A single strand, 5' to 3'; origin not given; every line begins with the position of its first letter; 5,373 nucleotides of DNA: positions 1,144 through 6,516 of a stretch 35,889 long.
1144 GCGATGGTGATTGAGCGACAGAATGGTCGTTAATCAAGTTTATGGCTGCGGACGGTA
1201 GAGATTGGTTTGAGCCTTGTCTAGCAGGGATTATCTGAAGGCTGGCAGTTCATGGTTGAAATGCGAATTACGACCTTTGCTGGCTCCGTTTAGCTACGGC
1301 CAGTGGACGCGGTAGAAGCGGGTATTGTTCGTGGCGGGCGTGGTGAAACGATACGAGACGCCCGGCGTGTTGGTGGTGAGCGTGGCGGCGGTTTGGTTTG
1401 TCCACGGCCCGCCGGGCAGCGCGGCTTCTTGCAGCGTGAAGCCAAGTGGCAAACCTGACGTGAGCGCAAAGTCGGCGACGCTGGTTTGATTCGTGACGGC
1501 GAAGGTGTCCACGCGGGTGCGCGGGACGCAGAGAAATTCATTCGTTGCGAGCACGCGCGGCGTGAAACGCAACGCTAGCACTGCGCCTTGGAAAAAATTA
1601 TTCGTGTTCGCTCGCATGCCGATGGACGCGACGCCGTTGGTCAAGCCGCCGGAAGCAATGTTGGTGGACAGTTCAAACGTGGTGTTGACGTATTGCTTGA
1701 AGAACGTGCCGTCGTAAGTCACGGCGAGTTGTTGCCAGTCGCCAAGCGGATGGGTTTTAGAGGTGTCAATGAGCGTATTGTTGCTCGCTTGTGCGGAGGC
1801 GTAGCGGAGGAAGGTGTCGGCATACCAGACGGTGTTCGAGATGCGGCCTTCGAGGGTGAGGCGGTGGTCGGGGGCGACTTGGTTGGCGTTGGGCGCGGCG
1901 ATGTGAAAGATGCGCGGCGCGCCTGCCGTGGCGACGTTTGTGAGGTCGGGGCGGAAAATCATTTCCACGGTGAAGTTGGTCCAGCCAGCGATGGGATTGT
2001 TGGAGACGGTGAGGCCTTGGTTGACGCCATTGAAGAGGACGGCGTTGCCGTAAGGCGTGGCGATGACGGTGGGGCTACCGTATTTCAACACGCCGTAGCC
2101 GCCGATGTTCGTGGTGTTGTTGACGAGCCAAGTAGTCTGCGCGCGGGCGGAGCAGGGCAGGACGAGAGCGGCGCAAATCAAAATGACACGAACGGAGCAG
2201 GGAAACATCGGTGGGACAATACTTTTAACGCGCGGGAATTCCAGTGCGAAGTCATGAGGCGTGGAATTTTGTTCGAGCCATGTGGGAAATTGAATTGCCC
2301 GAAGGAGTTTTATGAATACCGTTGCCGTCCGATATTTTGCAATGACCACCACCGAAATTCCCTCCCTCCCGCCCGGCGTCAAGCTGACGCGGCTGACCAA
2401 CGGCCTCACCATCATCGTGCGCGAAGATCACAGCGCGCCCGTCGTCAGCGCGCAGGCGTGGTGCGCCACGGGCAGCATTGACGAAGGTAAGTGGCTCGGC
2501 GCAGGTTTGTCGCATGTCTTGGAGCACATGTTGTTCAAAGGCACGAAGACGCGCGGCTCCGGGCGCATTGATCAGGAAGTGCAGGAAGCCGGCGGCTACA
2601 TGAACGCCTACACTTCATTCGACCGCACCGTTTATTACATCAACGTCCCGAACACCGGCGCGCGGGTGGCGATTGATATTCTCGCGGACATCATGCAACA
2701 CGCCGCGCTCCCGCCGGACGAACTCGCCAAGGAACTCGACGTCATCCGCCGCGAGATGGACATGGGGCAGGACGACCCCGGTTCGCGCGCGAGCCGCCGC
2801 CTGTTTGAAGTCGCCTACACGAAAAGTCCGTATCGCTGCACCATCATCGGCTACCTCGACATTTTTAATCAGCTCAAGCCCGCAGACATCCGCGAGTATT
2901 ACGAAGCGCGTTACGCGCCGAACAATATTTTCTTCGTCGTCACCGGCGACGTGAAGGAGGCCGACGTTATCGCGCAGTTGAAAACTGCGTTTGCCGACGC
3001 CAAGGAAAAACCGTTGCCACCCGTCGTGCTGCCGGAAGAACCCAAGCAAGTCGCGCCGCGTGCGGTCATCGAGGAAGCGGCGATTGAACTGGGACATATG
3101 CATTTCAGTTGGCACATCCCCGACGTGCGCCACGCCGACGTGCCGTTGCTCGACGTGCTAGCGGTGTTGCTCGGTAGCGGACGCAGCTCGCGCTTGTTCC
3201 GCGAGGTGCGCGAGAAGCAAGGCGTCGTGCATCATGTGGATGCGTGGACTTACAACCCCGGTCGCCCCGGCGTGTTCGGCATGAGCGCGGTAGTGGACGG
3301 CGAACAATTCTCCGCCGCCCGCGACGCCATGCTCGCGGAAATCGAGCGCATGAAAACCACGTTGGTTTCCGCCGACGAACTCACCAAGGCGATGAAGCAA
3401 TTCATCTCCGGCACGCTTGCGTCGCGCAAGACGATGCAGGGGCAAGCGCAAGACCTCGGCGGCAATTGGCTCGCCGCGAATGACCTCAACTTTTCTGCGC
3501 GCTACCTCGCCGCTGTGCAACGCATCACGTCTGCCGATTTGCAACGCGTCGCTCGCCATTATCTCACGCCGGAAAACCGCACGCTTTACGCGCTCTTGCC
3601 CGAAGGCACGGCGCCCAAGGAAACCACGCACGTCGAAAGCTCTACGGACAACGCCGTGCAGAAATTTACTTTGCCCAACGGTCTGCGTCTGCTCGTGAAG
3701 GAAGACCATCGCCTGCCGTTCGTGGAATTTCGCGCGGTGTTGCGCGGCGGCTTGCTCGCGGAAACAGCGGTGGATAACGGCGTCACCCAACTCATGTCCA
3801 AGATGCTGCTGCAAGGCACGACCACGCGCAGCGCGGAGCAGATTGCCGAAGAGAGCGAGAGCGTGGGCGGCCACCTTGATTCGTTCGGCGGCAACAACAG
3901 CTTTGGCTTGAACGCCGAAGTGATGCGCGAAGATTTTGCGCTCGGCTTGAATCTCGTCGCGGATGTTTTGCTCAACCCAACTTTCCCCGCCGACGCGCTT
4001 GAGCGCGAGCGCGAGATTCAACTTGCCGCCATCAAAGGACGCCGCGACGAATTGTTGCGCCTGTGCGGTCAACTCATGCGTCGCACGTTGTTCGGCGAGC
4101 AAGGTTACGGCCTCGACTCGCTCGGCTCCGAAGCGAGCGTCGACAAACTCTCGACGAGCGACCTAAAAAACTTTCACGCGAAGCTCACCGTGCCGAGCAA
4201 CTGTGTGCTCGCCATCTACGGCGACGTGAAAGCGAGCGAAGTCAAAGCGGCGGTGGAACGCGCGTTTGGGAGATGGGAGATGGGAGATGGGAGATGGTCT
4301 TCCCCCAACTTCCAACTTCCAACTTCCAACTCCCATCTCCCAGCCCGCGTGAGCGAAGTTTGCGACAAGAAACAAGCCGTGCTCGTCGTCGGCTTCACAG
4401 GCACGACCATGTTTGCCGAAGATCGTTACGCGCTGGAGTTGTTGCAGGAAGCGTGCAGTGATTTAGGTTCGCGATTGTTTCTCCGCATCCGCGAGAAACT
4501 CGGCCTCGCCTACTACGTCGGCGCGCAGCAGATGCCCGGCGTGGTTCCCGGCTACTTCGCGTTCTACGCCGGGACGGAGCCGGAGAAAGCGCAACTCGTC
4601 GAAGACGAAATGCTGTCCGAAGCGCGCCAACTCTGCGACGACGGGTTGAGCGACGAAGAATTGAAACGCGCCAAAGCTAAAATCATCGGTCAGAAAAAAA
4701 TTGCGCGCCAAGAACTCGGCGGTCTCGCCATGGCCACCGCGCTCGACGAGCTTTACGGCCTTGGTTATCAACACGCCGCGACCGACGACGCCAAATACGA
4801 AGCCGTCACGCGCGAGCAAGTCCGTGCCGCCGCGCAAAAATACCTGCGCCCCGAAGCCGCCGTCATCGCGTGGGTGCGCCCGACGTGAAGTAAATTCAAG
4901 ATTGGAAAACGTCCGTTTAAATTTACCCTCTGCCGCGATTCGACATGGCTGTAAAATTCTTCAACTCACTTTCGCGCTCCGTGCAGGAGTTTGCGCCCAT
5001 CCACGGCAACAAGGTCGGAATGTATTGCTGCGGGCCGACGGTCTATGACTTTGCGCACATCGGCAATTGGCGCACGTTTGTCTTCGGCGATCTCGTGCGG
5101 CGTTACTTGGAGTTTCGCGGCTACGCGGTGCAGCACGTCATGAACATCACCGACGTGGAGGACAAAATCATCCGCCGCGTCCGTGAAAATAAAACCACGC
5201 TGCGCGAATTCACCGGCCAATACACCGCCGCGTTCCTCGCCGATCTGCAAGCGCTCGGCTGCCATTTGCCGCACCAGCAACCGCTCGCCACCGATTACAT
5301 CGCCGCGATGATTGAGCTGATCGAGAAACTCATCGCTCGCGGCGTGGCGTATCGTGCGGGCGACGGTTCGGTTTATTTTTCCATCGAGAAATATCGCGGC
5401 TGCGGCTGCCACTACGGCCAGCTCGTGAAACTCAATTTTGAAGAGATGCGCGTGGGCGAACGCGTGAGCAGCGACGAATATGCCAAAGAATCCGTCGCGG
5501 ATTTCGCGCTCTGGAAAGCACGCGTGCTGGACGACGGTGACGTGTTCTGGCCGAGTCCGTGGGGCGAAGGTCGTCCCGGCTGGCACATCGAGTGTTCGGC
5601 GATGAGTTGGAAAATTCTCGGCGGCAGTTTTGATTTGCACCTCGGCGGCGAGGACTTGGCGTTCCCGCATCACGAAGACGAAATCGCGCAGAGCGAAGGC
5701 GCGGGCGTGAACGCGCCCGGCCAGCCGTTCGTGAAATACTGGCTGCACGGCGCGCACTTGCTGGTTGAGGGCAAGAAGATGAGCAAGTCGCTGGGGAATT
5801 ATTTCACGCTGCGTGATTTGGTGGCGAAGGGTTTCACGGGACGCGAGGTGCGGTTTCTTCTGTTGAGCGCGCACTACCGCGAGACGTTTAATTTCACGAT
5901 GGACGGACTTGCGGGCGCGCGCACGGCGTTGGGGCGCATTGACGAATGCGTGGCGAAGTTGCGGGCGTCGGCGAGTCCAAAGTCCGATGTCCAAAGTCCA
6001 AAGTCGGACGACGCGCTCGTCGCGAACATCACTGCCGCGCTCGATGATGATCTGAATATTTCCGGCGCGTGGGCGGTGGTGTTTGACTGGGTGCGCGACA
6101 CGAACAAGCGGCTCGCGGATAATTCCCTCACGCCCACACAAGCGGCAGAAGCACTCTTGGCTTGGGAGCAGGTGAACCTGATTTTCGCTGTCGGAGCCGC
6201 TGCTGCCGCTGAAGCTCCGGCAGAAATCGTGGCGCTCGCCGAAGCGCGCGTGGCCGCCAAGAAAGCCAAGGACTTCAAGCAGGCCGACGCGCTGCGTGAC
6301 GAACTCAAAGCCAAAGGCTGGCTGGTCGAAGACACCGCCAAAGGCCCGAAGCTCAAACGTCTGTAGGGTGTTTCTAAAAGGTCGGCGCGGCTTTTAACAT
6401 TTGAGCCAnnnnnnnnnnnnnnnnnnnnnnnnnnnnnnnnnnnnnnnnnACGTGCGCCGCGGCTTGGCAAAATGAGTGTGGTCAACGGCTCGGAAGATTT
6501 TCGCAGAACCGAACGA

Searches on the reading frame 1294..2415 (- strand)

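Call 88: search_protein_families(library=pfam, proteins=[window:1294-2415:-], max_evalue=0.0001)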
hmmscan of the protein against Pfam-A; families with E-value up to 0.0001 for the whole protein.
window:1294-2415:- (373 aa): 1 family
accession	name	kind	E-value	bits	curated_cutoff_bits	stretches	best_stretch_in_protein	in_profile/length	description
PF13385.13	Laminin_G_3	-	3.7e-09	37.3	27.6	1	130-291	2-147/151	Concanavalin A-like lectin/glucanases superfamily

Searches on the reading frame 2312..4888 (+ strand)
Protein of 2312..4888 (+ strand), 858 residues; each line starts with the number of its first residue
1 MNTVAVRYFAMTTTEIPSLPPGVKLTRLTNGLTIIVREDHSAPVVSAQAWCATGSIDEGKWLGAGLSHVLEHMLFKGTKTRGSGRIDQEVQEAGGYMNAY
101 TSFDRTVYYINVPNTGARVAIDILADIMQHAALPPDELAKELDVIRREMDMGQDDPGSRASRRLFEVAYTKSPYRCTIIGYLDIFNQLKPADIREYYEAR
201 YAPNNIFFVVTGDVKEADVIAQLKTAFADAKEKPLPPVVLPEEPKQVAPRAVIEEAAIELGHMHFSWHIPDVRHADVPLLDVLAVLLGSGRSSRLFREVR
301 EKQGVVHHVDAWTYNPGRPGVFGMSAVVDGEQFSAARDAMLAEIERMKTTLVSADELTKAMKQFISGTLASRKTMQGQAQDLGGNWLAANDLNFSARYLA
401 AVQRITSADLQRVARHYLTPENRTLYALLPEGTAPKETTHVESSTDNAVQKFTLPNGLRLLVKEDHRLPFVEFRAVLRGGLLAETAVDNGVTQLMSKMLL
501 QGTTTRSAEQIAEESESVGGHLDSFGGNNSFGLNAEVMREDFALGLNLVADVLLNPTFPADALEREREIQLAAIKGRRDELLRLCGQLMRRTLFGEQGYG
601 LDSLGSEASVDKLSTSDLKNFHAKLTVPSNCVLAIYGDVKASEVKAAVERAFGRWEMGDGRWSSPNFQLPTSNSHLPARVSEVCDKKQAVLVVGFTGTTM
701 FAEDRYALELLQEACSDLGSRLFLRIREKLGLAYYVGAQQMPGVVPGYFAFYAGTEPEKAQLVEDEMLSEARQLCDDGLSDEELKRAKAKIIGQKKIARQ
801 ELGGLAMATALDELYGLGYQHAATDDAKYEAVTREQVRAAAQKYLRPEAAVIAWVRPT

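Call 39: search_protein_families(library=pfam, proteins=[window:2312-4888:+], max_evalue=0.00001)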
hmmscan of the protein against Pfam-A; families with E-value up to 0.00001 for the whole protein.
window:2312-4888:+ (858 aa): 2 families
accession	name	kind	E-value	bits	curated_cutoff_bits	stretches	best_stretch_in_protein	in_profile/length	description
PF05193.26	Peptidase_M16_C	-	3.2e-74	249.2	23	2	613-790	2-180/181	Peptidase M16 inactive domain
PF00675.25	Peptidase_M16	-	1e-44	152.5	22.3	2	34-177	2-144/149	Insulinase (Peptidase family M16)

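Call 41: find_homologous_proteins(query=window:2312-4885:+, max_evalue=1e-30)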
Query window:2312-4885:+ (858 aa): 6907 proteins with E <= 1e-30 among 8000 candidates; the best 120 are listed.
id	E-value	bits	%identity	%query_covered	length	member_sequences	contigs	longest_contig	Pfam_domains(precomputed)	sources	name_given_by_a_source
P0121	0.0e+0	1745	92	99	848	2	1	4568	PF00675.26,PF05193.27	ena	-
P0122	0.0e+0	1608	85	97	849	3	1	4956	PF00675.26,PF05193.27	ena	-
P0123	0.0e+0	1574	84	98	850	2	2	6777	PF00675.26,PF05193.27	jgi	-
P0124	0.0e+0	1550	81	98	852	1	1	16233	PF00675.26,PF05193.27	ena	-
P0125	0.0e+0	1530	81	98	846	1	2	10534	PF00675.26,PF05193.27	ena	-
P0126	0.0e+0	1527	80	99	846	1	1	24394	PF00675.26,PF05193.27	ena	-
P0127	0.0e+0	1525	80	99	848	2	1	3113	PF00675.26,PF05193.27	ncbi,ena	-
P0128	0.0e+0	1503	79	99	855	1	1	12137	PF00675.26,PF05193.27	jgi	jgi:zinc protease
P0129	0.0e+0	1497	79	98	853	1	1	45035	PF00675.26,PF05193.27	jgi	jgi:zinc protease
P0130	0.0e+0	1476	77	98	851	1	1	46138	PF00675.26,PF05193.27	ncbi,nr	ncbi:MAG TPA: pitrilysin family protein [Dongiaceae bacterium]|nr:pitrilysin family protein [Dongiac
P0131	0.0e+0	1446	74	98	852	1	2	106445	PF00675.26,PF05193.27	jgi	jgi:zinc protease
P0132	0.0e+0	1426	74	98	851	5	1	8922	PF00675.26,PF05193.27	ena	-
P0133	0.0e+0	1422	73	98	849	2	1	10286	PF00675.26,PF05193.27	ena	-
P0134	0.0e+0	1414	73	98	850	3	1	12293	PF00675.26,PF05193.27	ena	-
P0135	0.0e+0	1410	74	97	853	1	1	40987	PF00675.26,PF05193.27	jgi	-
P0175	0.0e+0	1386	73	98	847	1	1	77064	PF00675.26,PF05193.27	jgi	jgi:zinc protease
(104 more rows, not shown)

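Call 83: find_encoding_contigs(protein=P0121, flank=1500, max_places=1)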
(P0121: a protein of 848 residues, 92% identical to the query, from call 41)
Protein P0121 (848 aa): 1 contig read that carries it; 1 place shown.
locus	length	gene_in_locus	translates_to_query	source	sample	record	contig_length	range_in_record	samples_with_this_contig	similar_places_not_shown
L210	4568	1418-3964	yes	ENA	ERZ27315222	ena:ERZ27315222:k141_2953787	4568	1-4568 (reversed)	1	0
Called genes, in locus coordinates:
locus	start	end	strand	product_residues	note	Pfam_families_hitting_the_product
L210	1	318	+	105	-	?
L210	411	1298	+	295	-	PF12849:PBP_like_2, PF13531:SBP_bac_11 (faint)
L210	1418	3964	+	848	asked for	PF00675:Peptidase_M16, PF05193:Peptidase_M16_C, PF00675:Peptidase_M16, PF05193:Peptidase_M16_C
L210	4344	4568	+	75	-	?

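Call 84: find_encoding_contigs(protein=P0126, flank=1500, max_places=1)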
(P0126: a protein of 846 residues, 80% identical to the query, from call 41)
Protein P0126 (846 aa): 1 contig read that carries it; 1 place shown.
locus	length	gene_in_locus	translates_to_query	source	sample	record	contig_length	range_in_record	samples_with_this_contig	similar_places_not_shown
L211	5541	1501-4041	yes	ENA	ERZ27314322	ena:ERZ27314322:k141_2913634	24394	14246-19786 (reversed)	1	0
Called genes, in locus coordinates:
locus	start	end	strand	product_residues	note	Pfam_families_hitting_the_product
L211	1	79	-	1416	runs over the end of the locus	PF00128:Alpha-amylase, PF26111:Ig_Mok13 (weak), PF17892:Cadherin_5, PF17963:Big_9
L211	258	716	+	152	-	-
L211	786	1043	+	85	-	PF03683:UPF0175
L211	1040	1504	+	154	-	PF11848:DUF3368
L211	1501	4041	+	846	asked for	PF00675:Peptidase_M16, PF05193:Peptidase_M16_C, PF00675:Peptidase_M16, PF05193:Peptidase_M16_C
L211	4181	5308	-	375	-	PF00512:HisKA, PF02518:HATPase_c, PF00072:Response_reg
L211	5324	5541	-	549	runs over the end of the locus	PF05231:MASE1, PF08447:PAS_3, PF00989:PAS, PF08448:PAS_4, PF13426:PAS_9, PF14598:PAS_11, PF08447:PAS_3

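Call 85: find_encoding_contigs(protein=P0175, flank=1500, max_places=1)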
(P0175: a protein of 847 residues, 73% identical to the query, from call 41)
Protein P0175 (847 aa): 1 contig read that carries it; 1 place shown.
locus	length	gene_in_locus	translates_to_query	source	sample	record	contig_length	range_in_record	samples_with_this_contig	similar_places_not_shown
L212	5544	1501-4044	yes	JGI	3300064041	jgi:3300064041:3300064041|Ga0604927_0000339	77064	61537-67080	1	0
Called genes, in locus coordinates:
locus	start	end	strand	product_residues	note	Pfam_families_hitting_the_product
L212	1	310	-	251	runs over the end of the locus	PF01557:FAA_hydrolase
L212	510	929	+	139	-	-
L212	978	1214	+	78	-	-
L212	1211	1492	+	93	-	PF15738:YafQ_toxin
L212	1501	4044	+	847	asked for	PF00675:Peptidase_M16, PF05193:Peptidase_M16_C, PF00675:Peptidase_M16, PF05193:Peptidase_M16_C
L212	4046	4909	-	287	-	PF06293:Kdo (weak), PF00069:Pkinase, PF01636:APH (faint), PF07714:PK_Tyr_Ser-Thr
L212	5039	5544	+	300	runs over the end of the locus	PF02517:Rce1-like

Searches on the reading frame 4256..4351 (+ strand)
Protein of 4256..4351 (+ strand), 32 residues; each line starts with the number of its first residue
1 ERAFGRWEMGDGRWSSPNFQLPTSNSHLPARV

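Call 87: search_protein_representatives(protein=window:4256-4351:+)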
Query: 32 residues. Proteins with E-value up to 0.001 (for the whole library): 17; up to 1e-10: 4; up to 1e-30: 0. The best 17 are listed.
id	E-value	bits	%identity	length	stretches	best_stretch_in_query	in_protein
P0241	6.6e-27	104.4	45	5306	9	10-29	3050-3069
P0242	7.1e-19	80.1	81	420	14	3-15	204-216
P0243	7.1e-12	58.9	30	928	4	2-25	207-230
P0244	2.6e-11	57.2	36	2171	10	8-24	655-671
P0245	5.6e-07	44.1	39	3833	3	7-29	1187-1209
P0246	1.8e-06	42.6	62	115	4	12-29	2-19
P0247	2.9e-05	38.9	82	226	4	3-15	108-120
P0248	7.5e-05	37.7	39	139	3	8-28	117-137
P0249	1.7e-04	36.6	44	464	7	8-23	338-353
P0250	2.5e-04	36.1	53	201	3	5-30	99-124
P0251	2.7e-04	36.0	37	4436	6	10-26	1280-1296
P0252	3.0e-04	35.9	71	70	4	3-24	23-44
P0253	3.0e-04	35.9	75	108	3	5-18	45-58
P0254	4.9e-04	35.2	83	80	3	5-15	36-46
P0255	5.1e-04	35.2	62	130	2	4-24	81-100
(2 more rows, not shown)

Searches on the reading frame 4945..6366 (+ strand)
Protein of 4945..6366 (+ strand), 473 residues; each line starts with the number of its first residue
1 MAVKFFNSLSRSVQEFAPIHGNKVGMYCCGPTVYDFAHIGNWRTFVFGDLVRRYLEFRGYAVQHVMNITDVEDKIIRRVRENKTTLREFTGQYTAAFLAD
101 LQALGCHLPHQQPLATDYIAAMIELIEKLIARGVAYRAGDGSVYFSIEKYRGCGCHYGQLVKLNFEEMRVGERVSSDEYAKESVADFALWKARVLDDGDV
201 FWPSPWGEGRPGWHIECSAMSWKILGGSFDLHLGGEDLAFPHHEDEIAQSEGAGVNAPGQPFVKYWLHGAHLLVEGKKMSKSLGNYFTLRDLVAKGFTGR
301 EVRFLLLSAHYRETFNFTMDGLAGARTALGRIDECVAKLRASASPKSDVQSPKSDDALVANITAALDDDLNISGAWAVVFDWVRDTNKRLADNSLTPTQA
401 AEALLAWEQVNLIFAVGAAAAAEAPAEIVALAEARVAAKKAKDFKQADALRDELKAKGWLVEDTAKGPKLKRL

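Call 39: search_protein_families(library=pfam, proteins=[window:4945-6366:+], max_evalue=0.00001)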
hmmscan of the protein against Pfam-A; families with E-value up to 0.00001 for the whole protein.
window:4945-6366:+ (473 aa): 4 families
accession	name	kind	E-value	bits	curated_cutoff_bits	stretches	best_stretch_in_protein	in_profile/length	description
PF01406.26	tRNA-synt_1e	-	1.6e-106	356.6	27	1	16-324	2-298/301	tRNA synthetases class I (C) catalytic domain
PF09334.17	tRNA-synt_1g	-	4.4e-07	29.5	20.1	0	36-106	13-83/391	tRNA synthetases class I (M)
PF00133.28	tRNA-synt_1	-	2.2e-06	27.1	22.7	0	260-316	357-412/414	tRNA synthetases class I (I, L, M and V)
PF09190.17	DALR_2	-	6.4e-06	27.1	22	1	363-409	3-45/57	DALR domain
